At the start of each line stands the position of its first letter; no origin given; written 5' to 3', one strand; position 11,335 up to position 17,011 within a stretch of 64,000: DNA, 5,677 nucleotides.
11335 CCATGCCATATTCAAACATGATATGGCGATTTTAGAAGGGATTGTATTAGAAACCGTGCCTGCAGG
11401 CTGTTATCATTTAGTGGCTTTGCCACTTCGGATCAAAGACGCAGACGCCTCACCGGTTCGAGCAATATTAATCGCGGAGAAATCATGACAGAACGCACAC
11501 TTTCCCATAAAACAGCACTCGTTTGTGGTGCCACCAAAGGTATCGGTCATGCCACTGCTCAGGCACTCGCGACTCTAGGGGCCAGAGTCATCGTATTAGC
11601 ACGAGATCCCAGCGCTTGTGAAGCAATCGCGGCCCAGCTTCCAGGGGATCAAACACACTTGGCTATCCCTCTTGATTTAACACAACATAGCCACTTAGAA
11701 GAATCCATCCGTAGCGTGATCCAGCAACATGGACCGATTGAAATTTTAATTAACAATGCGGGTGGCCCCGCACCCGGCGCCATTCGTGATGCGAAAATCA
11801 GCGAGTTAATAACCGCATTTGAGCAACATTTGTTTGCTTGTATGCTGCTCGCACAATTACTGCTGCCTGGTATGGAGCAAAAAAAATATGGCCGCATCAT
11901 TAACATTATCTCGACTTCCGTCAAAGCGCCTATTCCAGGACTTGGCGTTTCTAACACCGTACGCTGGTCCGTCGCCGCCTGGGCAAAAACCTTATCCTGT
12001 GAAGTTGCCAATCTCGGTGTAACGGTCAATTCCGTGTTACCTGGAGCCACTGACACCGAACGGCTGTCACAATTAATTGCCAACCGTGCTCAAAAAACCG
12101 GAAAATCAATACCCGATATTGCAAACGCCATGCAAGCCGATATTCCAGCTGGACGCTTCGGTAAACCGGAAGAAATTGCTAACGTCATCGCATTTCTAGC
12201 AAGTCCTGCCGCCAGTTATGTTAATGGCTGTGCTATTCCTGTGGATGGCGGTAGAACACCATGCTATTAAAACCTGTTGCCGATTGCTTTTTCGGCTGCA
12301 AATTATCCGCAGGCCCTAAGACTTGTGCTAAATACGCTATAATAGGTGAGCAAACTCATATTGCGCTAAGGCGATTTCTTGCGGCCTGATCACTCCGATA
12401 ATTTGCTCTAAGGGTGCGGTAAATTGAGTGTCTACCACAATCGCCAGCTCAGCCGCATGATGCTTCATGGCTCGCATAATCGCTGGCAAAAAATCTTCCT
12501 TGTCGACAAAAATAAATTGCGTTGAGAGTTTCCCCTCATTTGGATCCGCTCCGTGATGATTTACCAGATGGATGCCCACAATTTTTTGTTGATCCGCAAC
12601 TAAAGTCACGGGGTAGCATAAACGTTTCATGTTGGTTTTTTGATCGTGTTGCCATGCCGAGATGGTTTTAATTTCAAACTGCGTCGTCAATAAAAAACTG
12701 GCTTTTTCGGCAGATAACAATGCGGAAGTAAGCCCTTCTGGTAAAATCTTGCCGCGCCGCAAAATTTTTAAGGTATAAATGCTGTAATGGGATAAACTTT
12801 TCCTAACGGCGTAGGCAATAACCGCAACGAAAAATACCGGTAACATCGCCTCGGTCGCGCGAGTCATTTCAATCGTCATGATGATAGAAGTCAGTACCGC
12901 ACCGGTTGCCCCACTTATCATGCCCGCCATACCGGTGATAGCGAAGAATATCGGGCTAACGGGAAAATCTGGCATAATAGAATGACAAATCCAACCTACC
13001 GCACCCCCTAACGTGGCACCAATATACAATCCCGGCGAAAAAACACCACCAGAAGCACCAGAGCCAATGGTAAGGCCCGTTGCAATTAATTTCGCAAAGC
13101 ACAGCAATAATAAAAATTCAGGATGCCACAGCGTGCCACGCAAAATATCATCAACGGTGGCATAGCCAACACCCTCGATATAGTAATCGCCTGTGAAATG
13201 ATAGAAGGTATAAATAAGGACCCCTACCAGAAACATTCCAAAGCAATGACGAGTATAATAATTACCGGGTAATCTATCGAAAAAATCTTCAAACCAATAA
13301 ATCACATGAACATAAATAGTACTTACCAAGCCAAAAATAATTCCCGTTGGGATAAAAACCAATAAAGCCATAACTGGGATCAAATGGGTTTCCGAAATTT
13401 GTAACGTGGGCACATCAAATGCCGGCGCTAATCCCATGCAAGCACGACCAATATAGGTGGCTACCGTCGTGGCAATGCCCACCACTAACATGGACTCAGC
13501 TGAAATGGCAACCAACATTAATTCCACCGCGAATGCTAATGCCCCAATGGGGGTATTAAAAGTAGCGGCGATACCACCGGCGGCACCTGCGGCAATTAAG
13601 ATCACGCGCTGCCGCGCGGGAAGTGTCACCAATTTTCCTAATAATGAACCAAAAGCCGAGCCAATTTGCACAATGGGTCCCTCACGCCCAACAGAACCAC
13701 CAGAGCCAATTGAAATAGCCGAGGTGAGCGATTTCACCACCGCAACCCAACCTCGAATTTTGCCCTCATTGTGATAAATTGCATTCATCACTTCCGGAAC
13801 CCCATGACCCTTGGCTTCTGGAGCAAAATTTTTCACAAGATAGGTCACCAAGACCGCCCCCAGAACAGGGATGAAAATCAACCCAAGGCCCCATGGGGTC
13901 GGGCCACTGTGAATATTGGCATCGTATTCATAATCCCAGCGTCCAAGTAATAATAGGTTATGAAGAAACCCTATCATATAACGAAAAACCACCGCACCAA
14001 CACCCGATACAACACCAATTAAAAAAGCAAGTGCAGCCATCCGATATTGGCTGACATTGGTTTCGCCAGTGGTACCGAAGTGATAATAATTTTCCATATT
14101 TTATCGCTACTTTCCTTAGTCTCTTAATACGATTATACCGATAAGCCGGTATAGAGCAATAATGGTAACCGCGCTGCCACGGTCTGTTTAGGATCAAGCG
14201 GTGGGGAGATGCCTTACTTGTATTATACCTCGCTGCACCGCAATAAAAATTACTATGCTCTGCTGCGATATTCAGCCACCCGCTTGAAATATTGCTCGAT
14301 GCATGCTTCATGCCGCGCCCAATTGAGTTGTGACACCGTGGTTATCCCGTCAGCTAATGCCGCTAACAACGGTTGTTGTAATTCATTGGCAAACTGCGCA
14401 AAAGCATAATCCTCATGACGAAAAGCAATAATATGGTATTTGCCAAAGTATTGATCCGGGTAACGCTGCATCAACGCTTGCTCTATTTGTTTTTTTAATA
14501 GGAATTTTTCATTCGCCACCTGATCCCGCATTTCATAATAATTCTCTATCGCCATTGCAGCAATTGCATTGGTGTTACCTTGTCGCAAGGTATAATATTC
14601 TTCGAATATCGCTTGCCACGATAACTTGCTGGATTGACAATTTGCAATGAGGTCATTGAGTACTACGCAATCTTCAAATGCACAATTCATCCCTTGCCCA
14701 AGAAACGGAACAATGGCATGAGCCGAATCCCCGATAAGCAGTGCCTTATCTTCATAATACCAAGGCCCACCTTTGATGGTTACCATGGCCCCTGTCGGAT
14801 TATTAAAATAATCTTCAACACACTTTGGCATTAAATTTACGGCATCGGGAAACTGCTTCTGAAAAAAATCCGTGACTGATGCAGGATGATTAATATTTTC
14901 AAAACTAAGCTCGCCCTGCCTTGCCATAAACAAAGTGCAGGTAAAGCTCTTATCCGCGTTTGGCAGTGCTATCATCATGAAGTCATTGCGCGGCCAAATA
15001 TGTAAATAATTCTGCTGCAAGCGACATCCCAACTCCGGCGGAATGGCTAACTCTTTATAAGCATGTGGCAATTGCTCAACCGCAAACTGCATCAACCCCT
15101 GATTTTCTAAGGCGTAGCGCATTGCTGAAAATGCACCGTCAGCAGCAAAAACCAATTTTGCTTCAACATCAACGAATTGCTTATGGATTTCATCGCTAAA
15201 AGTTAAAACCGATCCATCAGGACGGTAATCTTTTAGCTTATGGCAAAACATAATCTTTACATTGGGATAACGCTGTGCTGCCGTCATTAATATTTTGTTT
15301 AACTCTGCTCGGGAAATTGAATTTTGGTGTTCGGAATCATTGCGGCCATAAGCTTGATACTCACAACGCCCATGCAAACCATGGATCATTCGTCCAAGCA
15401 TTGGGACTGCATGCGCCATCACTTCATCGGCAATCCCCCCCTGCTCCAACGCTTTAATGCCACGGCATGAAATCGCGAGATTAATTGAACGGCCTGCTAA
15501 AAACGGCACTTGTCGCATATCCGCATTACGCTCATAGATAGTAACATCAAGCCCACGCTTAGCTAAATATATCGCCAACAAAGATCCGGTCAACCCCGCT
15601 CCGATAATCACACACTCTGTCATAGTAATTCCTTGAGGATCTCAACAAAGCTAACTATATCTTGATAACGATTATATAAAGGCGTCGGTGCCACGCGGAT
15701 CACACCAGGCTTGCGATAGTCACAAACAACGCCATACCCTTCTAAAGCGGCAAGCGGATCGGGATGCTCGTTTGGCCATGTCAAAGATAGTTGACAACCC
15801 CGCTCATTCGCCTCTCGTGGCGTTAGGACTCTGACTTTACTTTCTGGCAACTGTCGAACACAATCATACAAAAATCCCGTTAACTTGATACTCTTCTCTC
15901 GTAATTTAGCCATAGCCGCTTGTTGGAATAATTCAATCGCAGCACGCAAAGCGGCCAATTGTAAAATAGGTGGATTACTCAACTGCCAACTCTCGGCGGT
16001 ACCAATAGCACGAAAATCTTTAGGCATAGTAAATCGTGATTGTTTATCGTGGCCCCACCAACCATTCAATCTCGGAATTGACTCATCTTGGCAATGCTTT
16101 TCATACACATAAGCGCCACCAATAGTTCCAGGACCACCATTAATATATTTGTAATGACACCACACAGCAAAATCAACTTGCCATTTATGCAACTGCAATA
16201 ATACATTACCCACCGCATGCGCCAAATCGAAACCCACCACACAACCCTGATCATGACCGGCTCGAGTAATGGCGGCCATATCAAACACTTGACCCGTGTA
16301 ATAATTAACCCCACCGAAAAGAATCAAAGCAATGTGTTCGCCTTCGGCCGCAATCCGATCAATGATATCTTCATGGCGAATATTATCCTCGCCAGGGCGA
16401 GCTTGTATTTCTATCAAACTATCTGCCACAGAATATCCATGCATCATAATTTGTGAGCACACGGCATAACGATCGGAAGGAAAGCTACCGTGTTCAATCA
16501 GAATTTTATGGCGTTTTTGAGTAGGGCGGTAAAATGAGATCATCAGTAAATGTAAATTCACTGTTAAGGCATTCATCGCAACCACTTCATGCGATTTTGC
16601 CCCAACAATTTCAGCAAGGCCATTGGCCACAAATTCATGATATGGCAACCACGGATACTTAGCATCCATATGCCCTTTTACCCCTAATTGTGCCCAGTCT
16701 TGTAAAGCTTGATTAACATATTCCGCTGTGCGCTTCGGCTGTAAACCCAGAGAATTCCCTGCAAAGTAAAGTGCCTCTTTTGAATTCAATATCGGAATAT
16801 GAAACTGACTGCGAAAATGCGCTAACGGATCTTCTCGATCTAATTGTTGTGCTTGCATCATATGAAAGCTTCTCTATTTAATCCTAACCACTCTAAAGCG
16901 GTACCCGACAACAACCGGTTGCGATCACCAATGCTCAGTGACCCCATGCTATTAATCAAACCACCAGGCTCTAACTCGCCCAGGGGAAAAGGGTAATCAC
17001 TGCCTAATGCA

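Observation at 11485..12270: Atypical SDR as candidate missing reductase from the kynurenine pathway to 2-oxoadipate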

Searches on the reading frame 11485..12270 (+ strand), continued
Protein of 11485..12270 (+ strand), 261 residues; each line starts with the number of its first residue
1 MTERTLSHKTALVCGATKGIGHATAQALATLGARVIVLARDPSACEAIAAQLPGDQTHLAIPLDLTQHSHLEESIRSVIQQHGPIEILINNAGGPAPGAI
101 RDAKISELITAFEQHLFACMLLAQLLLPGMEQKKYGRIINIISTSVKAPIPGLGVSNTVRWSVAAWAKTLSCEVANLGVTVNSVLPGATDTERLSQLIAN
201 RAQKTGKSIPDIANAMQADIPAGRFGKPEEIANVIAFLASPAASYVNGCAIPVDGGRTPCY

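Call 65: predict_structure(alignment_id=A2)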
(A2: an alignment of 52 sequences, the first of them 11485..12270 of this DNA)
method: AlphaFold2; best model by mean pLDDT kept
length: 261 residues; sequences in the alignment: 52
mean_pLDDT: 95.8   pTM: 0.93
mean pLDDT of the five models: 95.8, 95.8, 95.0, 93.5, 93.3
residues with pLDDT >= 90: 241; 70-90: 17; 50-70: 2; < 50: 1
segments of 3 or more residues with pLDDT < 50: none
pLDDT, mean of each block of 10 residues (from residue 1): 83 97 98 98 98 98 97 98 98 89 96 97 99 98 92 94 98 98 97 93 96 96 98 98 97 92 68
secondary structure, 60 per line:
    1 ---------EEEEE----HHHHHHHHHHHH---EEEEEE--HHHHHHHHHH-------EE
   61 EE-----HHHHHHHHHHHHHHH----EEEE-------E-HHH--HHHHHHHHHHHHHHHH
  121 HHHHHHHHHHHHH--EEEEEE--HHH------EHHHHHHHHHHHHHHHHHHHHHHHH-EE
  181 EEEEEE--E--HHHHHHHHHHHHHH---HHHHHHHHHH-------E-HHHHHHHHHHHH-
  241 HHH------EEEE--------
elements in order: E10-14 H19-30 E34-39 H42-51 E59-62 H68-82 E87-90 H105-133 E136-141 H154-177 E179-186 H192-205 H209-218 H228-239 E250-253

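Call 68: fold_search(model_id=the predicted structure, library=pdb)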
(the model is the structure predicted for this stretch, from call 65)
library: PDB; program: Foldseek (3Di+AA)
matches with E <= 10: 2000; with E <= 0.001: 2000
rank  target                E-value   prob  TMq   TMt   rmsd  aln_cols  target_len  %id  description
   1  5vps                  1.2e-28  1.00  0.92  0.93   1.9       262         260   34  Crystal structure of an SDR from Burkholderia ambifaria in complex with NADPH with a TCEP adduct (released 2017-05-24)
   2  5va8_A                1.5e-28  1.00  0.93  0.93   1.9       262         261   35  Crystal Structure of Short-chain dehydrogenase/reductase SDR from Burkholderia phymatum in complex with NADP (released 2017-04-26)
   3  5idy_B                1.7e-28  1.00  0.92  0.91   2.0       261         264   34  Crystal structure of an oxidoreductase from Burkholderia vietnamiensis in complex with NADP (released 2016-03-16)
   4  5idx_B                2.5e-28  1.00  0.92  0.91   2.0       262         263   34  Crystal structure of an oxidoreductase from Burkholderia vietnamiensis (released 2016-03-16)
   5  5idx_A                3.3e-28  1.00  0.92  0.92   2.0       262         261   34  Crystal structure of an oxidoreductase from Burkholderia vietnamiensis (released 2016-03-16)
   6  5idy_A                1.3e-27  1.00  0.91  0.91   2.1       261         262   34  Crystal structure of an oxidoreductase from Burkholderia vietnamiensis in complex with NADP (released 2016-03-16)
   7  6jhb_B                1.5e-27  1.00  0.92  0.91   1.8       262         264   34  Crystal structure of NADPH and 4-hydroxyphenylpyruvic acid bound AerF from Microcystis aeruginosa (released 2019-11-27)
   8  6jha_B                2.2e-27  1.00  0.92  0.92   1.8       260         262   34  Crystal structure of NADPH bound AerF from Microcystis aeruginosa (released 2019-11-27)
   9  9fe6_A                1.3e-26  1.00  0.93  0.93   2.0       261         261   32  Short-chain dehydrogenase/reductase (SDR) from Thermus caliditerrae (released 2024-06-26)
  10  6jh7_A                2.3e-26  1.00  0.90  0.91   2.5       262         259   34  Crystal structure of AerF from Microcystis aeruginosa (released 2019-11-27)
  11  3u4c                  1.1e-25  1.00  0.90  0.92   2.0       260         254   30  Crystal structure of YwfH, NADPH dependent reductase involved in Bacilysin biosynthesis (released 2013-03-06)
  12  6jh7_B                1.9e-25  1.00  0.89  0.90   2.6       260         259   34  Crystal structure of AerF from Microcystis aeruginosa (released 2019-11-27)
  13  6zzs_D                4.4e-25  1.00  0.93  0.93   1.9       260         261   31  Crystal structure of (R)-3-hydroxybutyrate dehydrogenase from Acinetobacter baumannii complexed with NAD+ and 3-oxoval (released 2020-10-07)
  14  3op4_A                8.1e-25  1.00  0.89  0.94   1.9       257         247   35  Crystal structure of putative 3-ketoacyl-(acyl-carrier-protein) reductase from Vibrio cholerae O1 biovar eltor str. N1 (released 2010-09-22)
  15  3ai3_A                1.1e-24  1.00  0.94  0.93   1.9       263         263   28  The crystal structure of L-Sorbose reductase from Gluconobacter frateurii complexed with NADPH and L-sorbose (released 2011-02-09)
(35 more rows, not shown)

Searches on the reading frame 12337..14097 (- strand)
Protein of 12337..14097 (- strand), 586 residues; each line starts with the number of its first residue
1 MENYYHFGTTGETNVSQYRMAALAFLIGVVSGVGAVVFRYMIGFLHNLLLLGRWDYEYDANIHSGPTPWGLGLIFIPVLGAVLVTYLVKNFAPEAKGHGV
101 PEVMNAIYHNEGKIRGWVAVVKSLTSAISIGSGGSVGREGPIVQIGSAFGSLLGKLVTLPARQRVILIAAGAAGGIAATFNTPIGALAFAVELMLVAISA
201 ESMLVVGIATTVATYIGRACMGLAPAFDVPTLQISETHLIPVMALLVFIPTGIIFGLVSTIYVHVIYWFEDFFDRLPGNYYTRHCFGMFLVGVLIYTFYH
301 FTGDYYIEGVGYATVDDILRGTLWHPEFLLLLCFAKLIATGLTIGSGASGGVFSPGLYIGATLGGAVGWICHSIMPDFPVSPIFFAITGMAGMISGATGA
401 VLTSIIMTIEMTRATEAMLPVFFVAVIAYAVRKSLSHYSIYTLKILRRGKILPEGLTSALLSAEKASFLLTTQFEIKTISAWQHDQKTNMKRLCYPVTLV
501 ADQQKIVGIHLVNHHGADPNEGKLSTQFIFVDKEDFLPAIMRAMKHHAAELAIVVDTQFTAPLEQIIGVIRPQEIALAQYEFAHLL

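Call 4: search_protein_families(library=pfam, proteins=[window:12337-14097:-])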
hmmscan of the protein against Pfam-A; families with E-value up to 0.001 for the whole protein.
window:12337-14097:- (586 aa): 1 family
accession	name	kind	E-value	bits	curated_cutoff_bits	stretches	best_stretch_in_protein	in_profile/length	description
PF00654.25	Voltage_CLC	-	1.1e-89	301.4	24.8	1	80-432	1-345/346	Voltage gated chloride channel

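Call 5: search_protein_families(library=ncbifam, proteins=[window:12337-14097:-])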
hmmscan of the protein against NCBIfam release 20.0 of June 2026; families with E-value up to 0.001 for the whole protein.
window:12337-14097:- (586 aa): 3 families
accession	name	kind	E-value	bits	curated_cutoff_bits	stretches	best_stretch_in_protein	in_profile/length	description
NF002505.0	PRK01862.1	equivalog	7.8e-65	219.6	482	1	20-447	24-434/577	ClcB-like voltage-gated chloride channel protein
NF003640.0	PRK05277.1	equivalog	5.6e-64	216.5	350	1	16-448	29-449/471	H(+)/Cl(-) exchange transporter ClcA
NF002437.0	PRK01610.1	equivalog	1.5e-32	113.2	425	1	16-443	11-423/429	voltage-gated ClC-type chloride channel ClcB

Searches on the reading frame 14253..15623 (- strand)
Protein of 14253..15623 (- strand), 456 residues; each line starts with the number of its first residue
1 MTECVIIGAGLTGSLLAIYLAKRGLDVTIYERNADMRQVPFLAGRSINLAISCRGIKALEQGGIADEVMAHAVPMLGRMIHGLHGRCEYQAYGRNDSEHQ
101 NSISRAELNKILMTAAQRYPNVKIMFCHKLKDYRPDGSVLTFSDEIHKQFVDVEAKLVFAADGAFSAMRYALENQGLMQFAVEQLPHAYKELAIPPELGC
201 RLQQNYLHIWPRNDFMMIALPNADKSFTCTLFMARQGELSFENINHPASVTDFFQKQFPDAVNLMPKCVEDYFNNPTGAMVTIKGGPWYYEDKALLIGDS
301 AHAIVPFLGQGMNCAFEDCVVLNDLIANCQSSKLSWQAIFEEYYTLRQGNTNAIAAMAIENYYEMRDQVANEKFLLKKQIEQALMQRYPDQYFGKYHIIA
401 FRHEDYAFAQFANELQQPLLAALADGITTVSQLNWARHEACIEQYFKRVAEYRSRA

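Call 4: search_protein_families(library=pfam, proteins=[window:14253-15623:-])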
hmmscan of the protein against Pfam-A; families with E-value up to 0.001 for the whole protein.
window:14253-15623:- (456 aa): 6 families
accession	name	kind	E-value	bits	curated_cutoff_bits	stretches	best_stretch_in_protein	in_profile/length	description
PF01494.25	FAD_binding_3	-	7e-24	85.1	22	2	2-175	2-170/349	FAD binding domain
PF01266.30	DAO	-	4.7e-08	33.4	27.9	1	4-34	2-32/353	FAD dependent oxidoreductase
PF13450.12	NAD_binding_8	-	8.8e-07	29.6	21.9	1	6-35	1-30/68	NAD(P)-binding Rossmann-like domain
PF08491.16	SE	-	3.5e-05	23.5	20.1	0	294-362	132-202/276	Squalene epoxidase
PF07992.20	Pyr_redox_2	-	0.00015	21.8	26.1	0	4-36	145-177/291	Pyridine nucleotide-disulphide oxidoreductase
PF00070.33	Pyr_redox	-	0.00028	21.8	22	1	5-37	3-35/82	Pyridine nucleotide-disulphide oxidoreductase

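Call 5: search_protein_families(library=ncbifam, proteins=[window:14253-15623:-])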
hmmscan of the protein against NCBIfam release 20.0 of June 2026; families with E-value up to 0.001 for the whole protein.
window:14253-15623:- (456 aa): 68 families (the best 25 are shown)
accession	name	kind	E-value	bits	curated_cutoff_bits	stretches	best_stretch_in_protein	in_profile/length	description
NF053548.1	violacein_VioC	equivalog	1.3e-52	179.4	760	1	1-392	1-394/429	NADP-dependent violacein biosynthesis oxygenase VioC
NF005313.0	PRK06847.1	subfamily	1.8e-24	86.4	372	1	2-354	5-340/375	hypothetical protein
TIGR01988.1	Ubi-OHases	subfamily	8.4e-23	80.8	224.65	2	4-172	2-171/387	ubiquinone biosynthesis hydroxylase, UbiH/UbiF/VisC/COQ6 family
NF004829.0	PRK06183.1-3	subfamily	1.1e-22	80.5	390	2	2-174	9-183/520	bifunctional 3-(3-hydroxy-phenyl)propionate/3-hydroxycinnamic acid hydroxylase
NF033623.1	urate_HpxO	equivalog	9.6e-21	74.1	500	1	4-358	2-339/381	FAD-dependent urate hydroxylase HpxO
NF005243.0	PRK06753.1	equivalog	2.5e-20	72.7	365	1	4-356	3-329/374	hypothetical protein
TIGR01984.1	UbiH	equivalog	7.8e-20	71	392.2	2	4-172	2-168/382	2-octaprenyl-6-methoxyphenyl hydroxylase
NF005720.0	PRK07538.1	subfamily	3.4e-19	69.1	400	1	3-172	4-173/418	hypothetical protein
NF004831.0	PRK06183.1-5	equivalog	8.2e-19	67.4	546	1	2-360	9-348/568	bifunctional 3-(3-hydroxy-phenyl)propionate/3-hydroxycinnamic acid hydroxylase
NF004780.0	PRK06126.1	subfamily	1.5e-18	66.4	445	1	2-371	9-382/552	hypothetical protein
NF005951.1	PRK08020.1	equivalog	1.7e-17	63.3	590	2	289-364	275-351/388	3-demethoxyubiquinol 3-hydroxylase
NF004827.0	PRK06183.1-1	equivalog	2.3e-17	62.6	966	1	3-355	17-350/554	bifunctional 3-(3-hydroxy-phenyl)propionate/3-hydroxycinnamic acid hydroxylase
NF006021.0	PRK08163.1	equivalog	1.1e-16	60.8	459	1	3-355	7-347/398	3-hydroxybenzoate 6-monooxygenase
NF005062.0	PRK06475.1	equivalog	2.8e-16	59.3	524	1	3-347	5-343/401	FAD-binding protein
NF006460.0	PRK08849.1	equivalog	2.3e-15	56.3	598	2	287-364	276-349/386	2-octaprenyl-3-methyl-6-methoxy-1,4-benzoquinol hydroxylase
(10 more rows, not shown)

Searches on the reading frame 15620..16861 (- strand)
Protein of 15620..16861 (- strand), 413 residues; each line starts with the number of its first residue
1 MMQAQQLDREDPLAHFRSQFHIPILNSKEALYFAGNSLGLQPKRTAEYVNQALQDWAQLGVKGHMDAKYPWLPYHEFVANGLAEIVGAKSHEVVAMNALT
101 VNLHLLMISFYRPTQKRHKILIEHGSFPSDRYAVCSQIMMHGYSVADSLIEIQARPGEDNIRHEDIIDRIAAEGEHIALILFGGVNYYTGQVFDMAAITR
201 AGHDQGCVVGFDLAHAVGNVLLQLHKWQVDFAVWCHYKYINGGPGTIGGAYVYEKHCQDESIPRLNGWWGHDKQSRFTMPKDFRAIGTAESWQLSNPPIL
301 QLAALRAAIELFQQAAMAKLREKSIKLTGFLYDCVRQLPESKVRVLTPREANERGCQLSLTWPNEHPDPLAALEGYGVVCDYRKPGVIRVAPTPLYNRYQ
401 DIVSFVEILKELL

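Call 4: search_protein_families(library=pfam, proteins=[window:15620-16861:-])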
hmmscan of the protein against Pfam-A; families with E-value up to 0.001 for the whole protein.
window:15620-16861:- (413 aa): 2 families
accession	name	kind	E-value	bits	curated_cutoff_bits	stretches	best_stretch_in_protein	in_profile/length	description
PF22580.2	KYNU_C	-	7.8e-25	87.2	27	1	320-409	1-90/90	Kynureninase C-terminal domain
PF00266.25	Aminotran_5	-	2.3e-14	53.6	21.5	1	41-367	11-321/371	Aminotransferase class-V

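Call 5: search_protein_families(library=ncbifam, proteins=[window:15620-16861:-])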
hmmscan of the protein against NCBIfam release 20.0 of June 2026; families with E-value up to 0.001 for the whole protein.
window:15620-16861:- (413 aa): 14 families
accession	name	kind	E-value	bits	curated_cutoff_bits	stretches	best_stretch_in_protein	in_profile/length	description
TIGR01814.1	kynureninase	equivalog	3e-140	467.6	246.4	1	4-413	1-399/400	kynureninase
TIGR01979.1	sufS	subfamily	3.5e-14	52.5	475.1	1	80-378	69-353/403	SufS family cysteine desulfurase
NF008126.0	PRK10874.1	equivalog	6.1e-07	28.9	607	1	14-332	7-309/401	cysteine desulfurase CsdA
TIGR01977.1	am_tr_V_EF2568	hypoth_equivalog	1.2e-06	27.8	377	1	158-371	122-320/376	cysteine desulfurase family protein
TIGR02006.1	IscS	equivalog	2.8e-06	26.6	643.2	1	80-256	54-220/402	IscS subfamily cysteine desulfurase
TIGR03403.1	nifS_epsilon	equivalog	4.6e-06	25.7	587.7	1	116-254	89-216/382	NifS family cysteine desulfurase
TIGR03392.1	FeS_syn_CsdA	equivalog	5.9e-06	25.7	493.6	1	15-329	5-303/398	cysteine desulfurase CsdA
NF010611.0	PRK14012.1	equivalog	7.8e-06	25.1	548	1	79-255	57-223/406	IscS subfamily cysteine desulfurase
NF040779.1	Sec_lyase_SclA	exception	3e-05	23.1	525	1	188-372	148-321/378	selenocysteine lyase SclA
TIGR01976.1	am_tr_V_VC1184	hypoth_equivalog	3.8e-05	23.1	352.35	1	188-244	170-224/401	cysteine desulfurase-like protein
TIGR03402.1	FeS_nifS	equivalog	6.9e-05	21.8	530.75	1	82-253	51-211/379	cysteine desulfurase NifS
TIGR03235.1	DNA_S_dndA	equivalog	7.4e-05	22.2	480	1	82-263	51-223/353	cysteine desulfurase DndA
TIGR03588.1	PseC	equivalog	0.00016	20.7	423.5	1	80-220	37-163/380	UDP-4-amino-4,6-dideoxy-N-acetyl-beta-L-altrosamine transaminase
NF006463.0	PRK08861.1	equivalog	0.00054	19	670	1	179-270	141-227/388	O-succinylhomoserine (thiol)-lyase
